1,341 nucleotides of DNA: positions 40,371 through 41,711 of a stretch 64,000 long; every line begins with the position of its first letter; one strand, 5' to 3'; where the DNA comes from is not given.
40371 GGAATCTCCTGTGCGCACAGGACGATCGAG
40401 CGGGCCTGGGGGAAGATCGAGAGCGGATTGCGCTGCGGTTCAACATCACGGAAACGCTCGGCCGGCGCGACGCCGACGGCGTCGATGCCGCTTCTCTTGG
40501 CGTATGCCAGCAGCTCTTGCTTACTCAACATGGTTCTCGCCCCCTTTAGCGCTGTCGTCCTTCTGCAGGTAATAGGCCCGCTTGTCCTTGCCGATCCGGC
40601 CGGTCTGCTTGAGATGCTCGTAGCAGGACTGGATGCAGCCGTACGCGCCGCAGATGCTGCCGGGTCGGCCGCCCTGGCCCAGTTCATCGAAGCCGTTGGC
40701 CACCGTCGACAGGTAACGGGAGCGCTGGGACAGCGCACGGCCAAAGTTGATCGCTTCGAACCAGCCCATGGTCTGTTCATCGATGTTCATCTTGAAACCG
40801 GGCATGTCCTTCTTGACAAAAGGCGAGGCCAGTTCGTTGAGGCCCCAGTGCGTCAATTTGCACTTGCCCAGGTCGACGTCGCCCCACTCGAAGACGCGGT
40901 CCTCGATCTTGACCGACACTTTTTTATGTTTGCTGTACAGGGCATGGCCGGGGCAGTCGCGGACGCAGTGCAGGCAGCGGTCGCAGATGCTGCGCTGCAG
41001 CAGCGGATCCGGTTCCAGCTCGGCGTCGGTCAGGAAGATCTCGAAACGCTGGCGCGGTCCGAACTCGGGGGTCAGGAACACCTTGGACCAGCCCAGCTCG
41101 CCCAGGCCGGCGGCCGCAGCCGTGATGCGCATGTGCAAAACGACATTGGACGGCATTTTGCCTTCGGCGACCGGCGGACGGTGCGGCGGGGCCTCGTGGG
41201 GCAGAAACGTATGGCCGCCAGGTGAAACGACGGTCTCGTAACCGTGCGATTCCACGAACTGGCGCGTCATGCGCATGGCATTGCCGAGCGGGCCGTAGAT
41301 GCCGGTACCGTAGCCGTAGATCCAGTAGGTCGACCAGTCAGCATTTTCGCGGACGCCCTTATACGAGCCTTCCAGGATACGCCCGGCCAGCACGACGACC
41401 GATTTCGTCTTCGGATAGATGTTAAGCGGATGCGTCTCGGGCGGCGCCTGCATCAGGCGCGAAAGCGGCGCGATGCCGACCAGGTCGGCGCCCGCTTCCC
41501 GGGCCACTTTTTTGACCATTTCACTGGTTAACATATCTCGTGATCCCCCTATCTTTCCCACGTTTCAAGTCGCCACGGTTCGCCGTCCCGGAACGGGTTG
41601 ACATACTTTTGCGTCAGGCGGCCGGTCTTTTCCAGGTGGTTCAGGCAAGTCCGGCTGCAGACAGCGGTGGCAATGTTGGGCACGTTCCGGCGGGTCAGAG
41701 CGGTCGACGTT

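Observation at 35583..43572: Compact 8-kb AraC-associated locus combining keto-sugar-type enzymes with the Fe-S reductase trio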

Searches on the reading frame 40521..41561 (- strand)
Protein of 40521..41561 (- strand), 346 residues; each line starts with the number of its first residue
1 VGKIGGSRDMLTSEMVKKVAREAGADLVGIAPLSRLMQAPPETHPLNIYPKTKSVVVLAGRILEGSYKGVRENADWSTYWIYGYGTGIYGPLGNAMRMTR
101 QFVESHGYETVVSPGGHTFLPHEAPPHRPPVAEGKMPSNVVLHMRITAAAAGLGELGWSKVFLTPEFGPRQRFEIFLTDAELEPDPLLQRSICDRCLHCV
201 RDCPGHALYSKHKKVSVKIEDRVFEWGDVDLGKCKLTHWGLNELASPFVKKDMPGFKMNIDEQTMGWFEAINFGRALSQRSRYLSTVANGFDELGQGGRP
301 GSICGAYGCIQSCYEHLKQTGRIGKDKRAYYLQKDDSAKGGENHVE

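Call 3: search_protein_families(library=pfam, proteins=[window:40521-41561:-], max_evalue=0.01)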
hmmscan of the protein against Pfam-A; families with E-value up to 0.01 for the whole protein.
window:40521-41561:- (346 aa): 0 families

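Call 4: search_protein_families(library=ncbifam, proteins=[window:40521-41561:-], max_evalue=0.01)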
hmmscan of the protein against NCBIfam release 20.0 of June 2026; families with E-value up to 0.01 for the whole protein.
window:40521-41561:- (346 aa): 3 families
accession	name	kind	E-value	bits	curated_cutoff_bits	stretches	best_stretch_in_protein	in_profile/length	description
TIGR02486.1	RDH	subfamily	7.4e-12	45.7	160.35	1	147-214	156-228/314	reductive dehalogenase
TIGR00276.1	TIGR00276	equivalog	2.1e-05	23.7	200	1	145-211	134-199/337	tRNA epoxyqueuosine(34) reductase QueG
TIGR04041.1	activase_YjjW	hypoth_equivalog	0.0047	16.4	250.2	1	190-217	40-67/276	YjjW family glycine radical enzyme activase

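Call 6: search_solved_structures(query=window:40521-41561:-, max_evalue=1, show_alignments=2)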
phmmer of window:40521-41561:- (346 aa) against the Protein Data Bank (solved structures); distinct sequences matched with E-value up to 1: 9.
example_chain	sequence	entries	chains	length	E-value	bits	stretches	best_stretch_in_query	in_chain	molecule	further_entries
8q4h_A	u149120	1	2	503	3.7e-10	42.5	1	148-215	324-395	Tetrachloroethene reductive dehalogenase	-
4uqu_A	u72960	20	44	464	1.1e-08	37.6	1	147-211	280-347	TETRACHLOROETHENE REDUCTIVE DEHALOGENASE CATALYTIC SUBUNIT PCEA | TETRACHLOROETHENE REDUCTIVE DEHALOGENASE CATALYTIC SUBUNIT | Tetrachloroethene reductive dehal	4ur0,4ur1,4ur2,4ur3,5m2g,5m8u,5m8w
4ras_A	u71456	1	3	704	0.00012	24.3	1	148-210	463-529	Oxidoreductase, NAD-binding/iron-sulfur cluster-binding protein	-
6zxu_A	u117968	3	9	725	0.00013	24.3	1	148-210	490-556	Oxidoreductase, NAD-binding/iron-sulfur cluster-binding protein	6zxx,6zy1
6zy0_A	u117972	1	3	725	0.00017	23.8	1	148-210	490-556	Oxidoreductase, NAD-binding/iron-sulfur cluster-binding protein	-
5d08_A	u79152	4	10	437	0.0093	18.1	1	142-210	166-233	Epoxyqueuosine reductase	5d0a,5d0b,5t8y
5d6s_A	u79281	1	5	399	0.028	16.5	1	147-208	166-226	Epoxyqueuosine reductase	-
4jn9_A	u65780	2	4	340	0.27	13.3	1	151-203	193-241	DepH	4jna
4nte_A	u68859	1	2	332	0.4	12.7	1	151-203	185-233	DepH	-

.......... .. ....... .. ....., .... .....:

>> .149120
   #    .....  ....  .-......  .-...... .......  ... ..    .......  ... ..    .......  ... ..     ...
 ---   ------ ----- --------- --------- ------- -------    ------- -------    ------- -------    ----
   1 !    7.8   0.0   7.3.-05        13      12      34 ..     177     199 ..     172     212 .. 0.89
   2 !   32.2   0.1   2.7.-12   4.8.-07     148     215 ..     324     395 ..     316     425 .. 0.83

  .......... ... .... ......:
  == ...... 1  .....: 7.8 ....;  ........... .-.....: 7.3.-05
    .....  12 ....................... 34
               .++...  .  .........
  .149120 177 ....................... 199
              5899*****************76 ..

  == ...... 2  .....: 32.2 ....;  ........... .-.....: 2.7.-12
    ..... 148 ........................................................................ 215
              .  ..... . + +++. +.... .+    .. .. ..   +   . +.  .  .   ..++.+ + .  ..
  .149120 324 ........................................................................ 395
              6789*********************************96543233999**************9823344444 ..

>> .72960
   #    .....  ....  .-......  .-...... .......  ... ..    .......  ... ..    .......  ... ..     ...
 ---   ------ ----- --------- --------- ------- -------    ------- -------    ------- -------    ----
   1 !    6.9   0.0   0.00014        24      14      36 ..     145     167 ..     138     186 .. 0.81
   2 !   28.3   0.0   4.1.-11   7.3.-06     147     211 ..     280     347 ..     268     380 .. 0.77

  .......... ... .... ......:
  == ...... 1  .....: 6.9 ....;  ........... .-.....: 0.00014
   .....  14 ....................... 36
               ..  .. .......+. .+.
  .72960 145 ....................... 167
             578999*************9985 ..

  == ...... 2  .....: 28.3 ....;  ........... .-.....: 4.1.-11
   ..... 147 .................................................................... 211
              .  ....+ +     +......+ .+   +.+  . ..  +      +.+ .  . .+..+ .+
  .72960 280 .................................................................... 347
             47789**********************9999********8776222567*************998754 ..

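Call 17: find_related_loci(query=A2, collection=genome_contigs, flank=10000)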
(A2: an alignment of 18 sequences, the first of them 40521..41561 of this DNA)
Query A2 (346 aa) in genome_contigs; peptide patterns used: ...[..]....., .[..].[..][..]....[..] (x = any residue, [..] = any of these).
597 stretches matched a pattern (row limit reached: there are more); 579 encode a relative of the query (tblastn E <= 1e-3); the best 80 are kept; 79 distinct loci.
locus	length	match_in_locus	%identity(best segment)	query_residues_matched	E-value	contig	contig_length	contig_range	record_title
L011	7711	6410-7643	98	1-346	0e+0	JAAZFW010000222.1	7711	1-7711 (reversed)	MAG: Clostridiaceae bacterium isolate AS10tlH2TH_285 94157_AS10, whole genome shotgun sequence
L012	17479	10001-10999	94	6-338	0e+0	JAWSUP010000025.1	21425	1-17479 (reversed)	MAG: Bacillota bacterium isolate B4G8CH4-14 NODE_638_length_21425_cov_4.521245, whole genome shotgun sequence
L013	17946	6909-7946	85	1-346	0e+0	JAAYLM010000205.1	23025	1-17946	MAG: Oscillospiraceae bacterium isolate AS15tlH2ME_27 50003_AS15, whole genome shotgun sequence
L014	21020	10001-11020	80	10-344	0e+0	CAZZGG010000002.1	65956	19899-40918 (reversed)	MAG TPA_asm: uncultured Oscillospiraceae bacterium isolate binchicken_co39_485 genome assembly, contig: NODE_921_length_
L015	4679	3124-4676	74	6-345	0e+0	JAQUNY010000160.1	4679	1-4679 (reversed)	MAG: Eubacteriales bacterium isolate STD1_189 NODE_74232_length_4679_cov_4.211775_Sandtown_D1, whole genome shotgun sequ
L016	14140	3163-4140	74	9-335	2e-171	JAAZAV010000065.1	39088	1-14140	MAG: Clostridiales bacterium isolate AS06rmzACSIP_466 733712_AS06, whole genome shotgun sequence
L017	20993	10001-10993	73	7-338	2e-168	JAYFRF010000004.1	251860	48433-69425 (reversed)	MAG: Clostridiaceae bacterium isolate CA_7 c_CA_000000007901, whole genome shotgun sequence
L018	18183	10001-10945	60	6-323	1e-131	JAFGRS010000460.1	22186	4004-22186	MAG: Lentisphaeria bacterium isolate Zod_Metabat.847 k87_4527826, whole genome shotgun sequence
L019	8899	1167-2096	61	10-323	2e-130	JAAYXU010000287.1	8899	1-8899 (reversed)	MAG: Clostridiales bacterium isolate AS06rmzACSIP_180 593396_AS06, whole genome shotgun sequence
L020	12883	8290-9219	60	10-323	2e-129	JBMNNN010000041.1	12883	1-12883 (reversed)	MAG: Christensenellales bacterium isolate SBF912SR1HQ0051 scaffold_16551_c1, whole genome shotgun sequence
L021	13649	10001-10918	61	10-318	1e-129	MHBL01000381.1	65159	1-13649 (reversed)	MAG: Lentisphaerae bacterium RIFOXYA12_64_32 RifOxyA12_Lentisphaerae_64_32_updatedv2_441, whole genome shotgun sequence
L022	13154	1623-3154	61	10-323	6e-129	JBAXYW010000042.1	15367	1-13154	MAG: Lentisphaeria bacterium isolate SO_2016_CLC_T1_27 scaffold03227_PH3_Jul14_2016, whole genome shotgun sequence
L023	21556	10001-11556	60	11-323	2e-128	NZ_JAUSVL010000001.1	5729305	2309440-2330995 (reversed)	Oligosphaera ethanolica strain DSM 24202 Ga0449375_01, whole genome shotgun sequence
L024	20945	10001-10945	59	6-323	3e-128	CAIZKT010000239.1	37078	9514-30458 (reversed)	MAG: uncultured Victivallales bacterium isolate Loc090907-8m_bin-406 genome assembly, contig: bin-406:0239/1064, whole g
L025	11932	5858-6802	60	7-323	3e-128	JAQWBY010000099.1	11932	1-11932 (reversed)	MAG: Lentisphaeria bacterium isolate STF2_230 NODE_15564_length_11932_cov_9.550360_Sandtown_F2, whole genome shotgun seq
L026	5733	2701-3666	58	5-329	2e-128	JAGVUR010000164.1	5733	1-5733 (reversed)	MAG: Verrucomicrobia bacterium isolate WAS_Bin_30 WAS_Bin_30_scaffold_6469, whole genome shotgun sequence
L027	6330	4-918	60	16-323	1e-127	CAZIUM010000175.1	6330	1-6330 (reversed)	MAG TPA_asm: uncultured Lentisphaerales bacterium isolate binchicken_co139_152 genome assembly, contig: NODE_29882_lengt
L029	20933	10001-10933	60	10-323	4e-127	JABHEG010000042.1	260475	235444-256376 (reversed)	MAG: Lentisphaerae bacterium isolate SI037_bin151 k141_1096721, whole genome shotgun sequence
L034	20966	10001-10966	58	10-334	6e-123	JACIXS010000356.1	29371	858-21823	MAG: bacterium isolate MAG-58 Unclassified_M_bin7_Scaffold_358, whole genome shotgun sequence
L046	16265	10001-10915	45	11-327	2e-85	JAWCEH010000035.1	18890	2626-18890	MAG: Candidatus Bathyarchaeia archaeon isolate JZ-1_201912_bins_83 JZ-1_201912_bins_83_scaffold_35, whole genome shotgun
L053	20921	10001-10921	44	6-323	6e-78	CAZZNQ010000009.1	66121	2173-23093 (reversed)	MAG TPA_asm: uncultured candidatus Brocadiaceae bacterium isolate SRP141376_co2_394 genome assembly, contig: NODE_1103_l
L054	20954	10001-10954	43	6-334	4e-78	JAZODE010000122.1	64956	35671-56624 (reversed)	MAG: Victivallaceae bacterium isolate T1900044752_TS20190418.MAGScoT_cleanbin_000050 SGB_2248_k141_1487688, whole genome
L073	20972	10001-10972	42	11-323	4e-71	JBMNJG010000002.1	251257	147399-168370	MAG: Limnochordia bacterium isolate SBF912LR0HQ0069 contig_22398, whole genome shotgun sequence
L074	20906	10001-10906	42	10-323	2e-70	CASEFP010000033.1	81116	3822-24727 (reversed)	uncultured Lentisphaeria bacterium isolate SI.B33.metabat-bins.122 genome assembly, contig: SI.B33.metabat-bins.122.fa_k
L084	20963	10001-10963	39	11-323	5e-69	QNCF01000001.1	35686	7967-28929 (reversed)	MAG: Candidatus Omnitrophota bacterium isolate B48_G9 B48_Guay9_scaffold_00296, whole genome shotgun sequence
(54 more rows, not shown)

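Call 26: search_protein_families(library=pfam, alignment_id=A3, max_evalue=0.0001)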
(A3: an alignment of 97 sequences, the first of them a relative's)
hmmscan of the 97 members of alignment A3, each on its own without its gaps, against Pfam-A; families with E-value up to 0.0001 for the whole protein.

A. member 1, L016:4969-6525:+ (518 aa): 1 family
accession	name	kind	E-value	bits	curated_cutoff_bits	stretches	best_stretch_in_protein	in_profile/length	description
PF01547.30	SBP_bac_1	-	6.6e-07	30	26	1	142-274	31-148/307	Bacterial extracellular solute-binding protein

B. families by the number of members that match (of 97 scanned): 127 families (the first 25 are shown)
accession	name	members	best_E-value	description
PF01408.29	GFO_IDH_MocA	5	6.1e-20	Oxidoreductase family, NAD-binding Rossmann fold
PF22725.1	GFO_IDH_MocA_C3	5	1.1e-12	GFO/IDH/MocA C-terminal domain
PF00496.27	SBP_bac_5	4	1.3e-63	Bacterial extracellular solute-binding proteins, family 5 Middle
PF12833.13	HTH_18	4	8.5e-24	Helix-turn-helix domain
PF00165.29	HTH_AraC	4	1.3e-21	Bacterial regulatory helix-turn-helix proteins, AraC family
PF13229.12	Beta_helix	4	9.7e-21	Right handed beta helix region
PF02894.22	GFO_IDH_MocA_C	4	7.4e-08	Oxidoreductase family, C-terminal alpha/beta domain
PF00884.28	Sulfatase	3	7.1e-44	Sulfatase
PF00005.33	ABC_tran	3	1.1e-30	ABC transporter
PF08352.17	oligo_HPY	3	2e-21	Oligopeptide/dipeptide transporter, C-terminal region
PF09339.16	HTH_IclR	3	7.8e-14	IclR helix-turn-helix domain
PF16126.11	DUF4838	2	1e-75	Domain of unknown function (DUF4838)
PF04951.18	Peptidase_M55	2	7e-62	D-aminopeptidase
PF00483.29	NTP_transferase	2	5.5e-52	Nucleotidyl transferase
PF01554.23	MatE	2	2.9e-50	MatE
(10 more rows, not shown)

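Call 30: search_protein_families(library=pfam, proteins=[L054:2309-3379:+, L054:3404-4639:+, L054:4661-8227:+, L054:11059-12444:+, L054:12822-15767:+, L034:8022-9095:+, L023:6625-8967:+, L023:12138-14213:+, L020:10313-12715:+, L073:11220-13397:+], max_evalue=0.001)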
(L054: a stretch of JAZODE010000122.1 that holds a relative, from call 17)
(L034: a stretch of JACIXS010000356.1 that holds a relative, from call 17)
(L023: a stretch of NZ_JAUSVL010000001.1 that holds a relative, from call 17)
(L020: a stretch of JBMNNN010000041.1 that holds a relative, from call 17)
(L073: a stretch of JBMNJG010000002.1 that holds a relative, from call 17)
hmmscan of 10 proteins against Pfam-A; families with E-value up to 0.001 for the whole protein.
L054:2309-3379:+ (356 aa): 3 families
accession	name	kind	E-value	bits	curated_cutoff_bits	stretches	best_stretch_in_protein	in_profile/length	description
PF00392.27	GntR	-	2e-18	66.2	27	1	11-74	1-64/64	Bacterial regulatory proteins, gntR family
PF13377.12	Peripla_BP_3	-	9.7e-10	39.2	26.5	1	195-319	2-140/167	Periplasmic binding protein-like domain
PF00532.27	Peripla_BP_1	-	1.7e-06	28.1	22.2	1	104-265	16-190/281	Periplasmic binding proteins and sugar binding domain of LacI family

L054:3404-4639:+ (411 aa): 1 family
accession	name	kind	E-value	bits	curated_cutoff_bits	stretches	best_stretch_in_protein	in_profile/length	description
PF01244.27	Peptidase_M19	-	6.2e-61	206.7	26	1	100-407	45-318/319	Membrane dipeptidase (Peptidase family M19)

L054:4661-8227:+ (1188 aa): 1 family
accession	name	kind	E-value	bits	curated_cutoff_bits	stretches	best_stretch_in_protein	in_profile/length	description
PF19501.5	PcRGLX_1st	-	0.00073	19.7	22.1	0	335-376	22-62/83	PcRGLX-like N-terminal RIFT barrel domain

L054:11059-12444:+ (461 aa): 2 families
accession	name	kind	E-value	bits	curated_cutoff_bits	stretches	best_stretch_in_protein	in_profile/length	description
PF11975.13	Glyco_hydro_4C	-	8e-50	170.2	24.1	1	201-432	1-211/211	Family 4 glycosyl hydrolase C-terminal domain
PF02056.22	Glyco_hydro_4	-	7.7e-47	159.6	23.2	1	9-190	1-181/183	Family 4 glycosyl hydrolase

L054:12822-15767:+ (981 aa): 4 families
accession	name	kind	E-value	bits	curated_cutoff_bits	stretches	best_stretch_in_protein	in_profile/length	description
PF16126.11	DUF4838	-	8e-29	101.2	26.6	2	333-528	121-319/325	Domain of unknown function (DUF4838)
PF06452.16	CBM9_1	-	9.1e-07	29.4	23.4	1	653-816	23-181/185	Carbohydrate family 9 binding domain-like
PF03648.19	Glyco_hydro_67N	-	1.2e-06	29.2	24.3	1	60-138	26-110/120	Glycosyl hydrolase family 67 N-terminus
PF16011.10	CBM9_2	-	0.00022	21.5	25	1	674-729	42-93/199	Carbohydrate-binding family 9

L034:8022-9095:+ (357 aa): 1 family
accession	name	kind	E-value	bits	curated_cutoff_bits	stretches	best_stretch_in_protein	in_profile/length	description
PF01136.24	Peptidase_U32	-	3.1e-05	23.8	22.4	1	111-217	8-109/233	Peptidase family U32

L023:6625-8967:+ (780 aa): 3 families
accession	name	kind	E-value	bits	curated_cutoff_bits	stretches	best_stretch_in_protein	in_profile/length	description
PF22666.2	Glyco_hydro_2_N2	-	4.2e-34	118.5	27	1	45-199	11-167/167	Glycosyl hydrolase 2 galactose-binding domain-like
PF00703.27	Glyco_hydro_2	-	1.2e-09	39.3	23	1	210-314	2-109/109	Glycosyl hydrolases family 2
PF02837.24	Glyco_hydro_2_N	-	0.00053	20.4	28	0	31-147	16-132/169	Glycosyl hydrolases family 2, sugar binding domain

L023:12138-14213:+ (691 aa): 2 families
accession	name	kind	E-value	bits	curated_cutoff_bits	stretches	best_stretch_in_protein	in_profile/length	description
PF02901.20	PFL-like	-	2.3e-96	324.4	24.3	1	85-544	136-639/647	Pyruvate formate lyase-like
PF01228.26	Gly_radical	-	6.8e-21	75.2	22.2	1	570-672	3-106/106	Glycine radical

L020:10313-12715:+ (800 aa): 5 families
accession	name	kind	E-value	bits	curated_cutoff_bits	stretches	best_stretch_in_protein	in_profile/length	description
PF00483.29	NTP_transferase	-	5.5e-52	177.2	21.2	1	9-237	2-242/245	Nucleotidyl transferase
PF25084.1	LbH_EIF2B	-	1.2e-17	64.2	54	1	255-357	4-105/105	EIF2B subunit epsilon LbH domain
PF00132.30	Hexapep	-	4.8e-13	48.6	27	3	273-306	2-35/36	Bacterial transferase hexapeptide (six repeats)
PF12804.13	NTP_transf_3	-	1.9e-07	31.9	27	1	9-118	1-102/160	MobA-like NTP transferase domain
PF24894.1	Hexapep_GlmU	-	9.2e-05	23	23.3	1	291-346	19-78/104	GlmU-like, C-terminal hexapeptide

L073:11220-13397:+ (725 aa): 7 families
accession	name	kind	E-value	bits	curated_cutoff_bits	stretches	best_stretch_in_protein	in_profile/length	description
PF05448.18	AXE1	-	2.5e-09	36.8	21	1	115-281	58-211/321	Acetyl xylan esterase (AXE1)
PF22244.2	GCE_fung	-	5.1e-08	33.5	27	0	228-276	84-134/231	Glucuronyl esterase, fungi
PF12715.13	Abhydrolase_7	-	1.5e-07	31.4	21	1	45-271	25-249/388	Abhydrolase family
PF12146.15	Hydrolase_4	-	2.8e-06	27.3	27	1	157-229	18-91/239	Serine aminopeptidase, S33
PF00561.26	Abhydrolase_1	-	2e-05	24.8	25.8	0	529-629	20-89/245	alpha/beta hydrolase fold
PF00326.27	Peptidase_S9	-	2.7e-05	24.2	22.6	1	228-271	45-89/213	Prolyl oligopeptidase family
PF02129.25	Peptidase_S15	-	0.00018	21.7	23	0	230-292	79-142/262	X-Pro dipeptidyl-peptidase (S15 family)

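Call 48: predict_structure(alignment_id=A5)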
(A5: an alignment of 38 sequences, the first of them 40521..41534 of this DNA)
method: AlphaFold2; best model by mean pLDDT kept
length: 337 residues; sequences in the alignment: 38
mean_pLDDT: 80.7   pTM: 0.84
mean pLDDT of the five models: 80.7, 79.7, 79.1, 72.4, 71.3
residues with pLDDT >= 90: 78; 70-90: 198; 50-70: 48; < 50: 13
segments of 3 or more residues with pLDDT < 50: 327-337
pLDDT, mean of each block of 10 residues (from residue 1): 97 93 92 87 96 74 69 73 93 98 74 64 82 84 81 55 88 93 84 84 77 84 86 82 84 88 88 81 71 76 85 76 56 35
secondary structure, 60 per line:
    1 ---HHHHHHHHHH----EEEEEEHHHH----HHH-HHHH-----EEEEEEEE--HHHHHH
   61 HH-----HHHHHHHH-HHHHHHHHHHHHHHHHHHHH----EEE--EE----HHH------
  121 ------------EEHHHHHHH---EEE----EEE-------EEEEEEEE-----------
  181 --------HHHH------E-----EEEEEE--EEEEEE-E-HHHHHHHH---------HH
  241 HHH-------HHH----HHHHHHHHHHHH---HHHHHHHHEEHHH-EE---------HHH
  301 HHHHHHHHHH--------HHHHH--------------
elements in order: H4-13 E18-23 H24-27 H36-39 E45-52 H55-62 H68-75 H77-96 E101-103 H135-141 E145-147 E152-154 E162-169 H189-192 E205-210 E213-218 H222-229 H239-243 H258-269 H273-280 H298-310 H319-323

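Call 52: fold_search(model_id=the predicted structure, library=pdb)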
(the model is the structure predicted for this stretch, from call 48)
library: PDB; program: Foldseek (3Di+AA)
matches with E <= 10: 264; with E <= 0.001: 45
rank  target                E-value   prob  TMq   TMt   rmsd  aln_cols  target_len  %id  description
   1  8q4h_A                3.5e-08  1.00  0.48  0.33  17.5       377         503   20  a membrane-bound menaquinol:organohalide oxidoreductase complex RDH complex (released 2023-10-18)
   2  5m8u_B                3.5e-08  1.00  0.40  0.33  13.0       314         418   20  PCE reductive dehalogenase from S. multivorans in complex with 4-bromophenol (released 2017-07-12)
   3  5ma1_A                5.4e-08  1.00  0.46  0.38  12.3       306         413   21  PCE reductive dehalogenase from S. multivorans in complex with 2,4,6-trichlorophenol (released 2017-07-12)
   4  5m8w_A                5.8e-08  1.00  0.47  0.36  11.6       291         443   22  PCE reductive dehalogenase from S. multivorans in complex with 4-chlorophenol (released 2017-07-12)
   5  4ur3_A                6.1e-08  1.00  0.47  0.35  13.1       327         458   20  Crystal structure of the PCE reductive dehalogenase from S. multivorans P2(1) crystal form (released 2014-10-15)
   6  5maa_A                6.9e-08  1.00  0.46  0.35   7.4       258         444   22  PCE reductive dehalogenase from S. multivorans in complex with 3-bromophenol (released 2017-07-12)
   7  4uqu_A                7.8e-08  1.00  0.46  0.36   7.2       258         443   22  Crystal structure of the tetrachloroethene reductive dehalogenase from Sulfurospirillum multivorans (released 2014-10-15)
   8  5ma2_B                8.3e-08  1.00  0.41  0.33  13.2       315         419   19  PCE reductive dehalogenase from S. multivorans in complex with 4-iodophenol (released 2017-07-12)
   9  4ur0_A                9.4e-08  1.00  0.46  0.35   8.6       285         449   21  Crystal structure of the PCE reductive dehalogenase from S. multivorans in complex with trichloroethene (released 2014-10-15)
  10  4ur3_C                1.1e-07  1.00  0.46  0.36  12.9       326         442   20  Crystal structure of the PCE reductive dehalogenase from S. multivorans P2(1) crystal form (released 2014-10-15)
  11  5m90_A                1.3e-07  1.00  0.39  0.30   8.4       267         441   20  PCE reductive dehalogenase from S. multivorans in complex with 3,4,5-trifluorophenol (released 2017-07-12)
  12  4ur2_B                1.3e-07  1.00  0.41  0.33  13.0       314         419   20  Crystal structure of the PCE reductive dehalogenase from S. multivorans in complex with iodide (released 2014-10-15)
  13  5m8x_B                1.3e-07  1.00  0.40  0.33  13.0       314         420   20  PCE reductive dehalogenase from S. multivorans in complex with 2,4,5-trichlorophenol (released 2017-07-12)
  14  4ur2_A                1.3e-07  1.00  0.46  0.35   7.5       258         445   22  Crystal structure of the PCE reductive dehalogenase from S. multivorans in complex with iodide (released 2014-10-15)
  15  4ur3_D                1.6e-07  1.00  0.45  0.35   7.5       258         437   22  Crystal structure of the PCE reductive dehalogenase from S. multivorans P2(1) crystal form (released 2014-10-15)
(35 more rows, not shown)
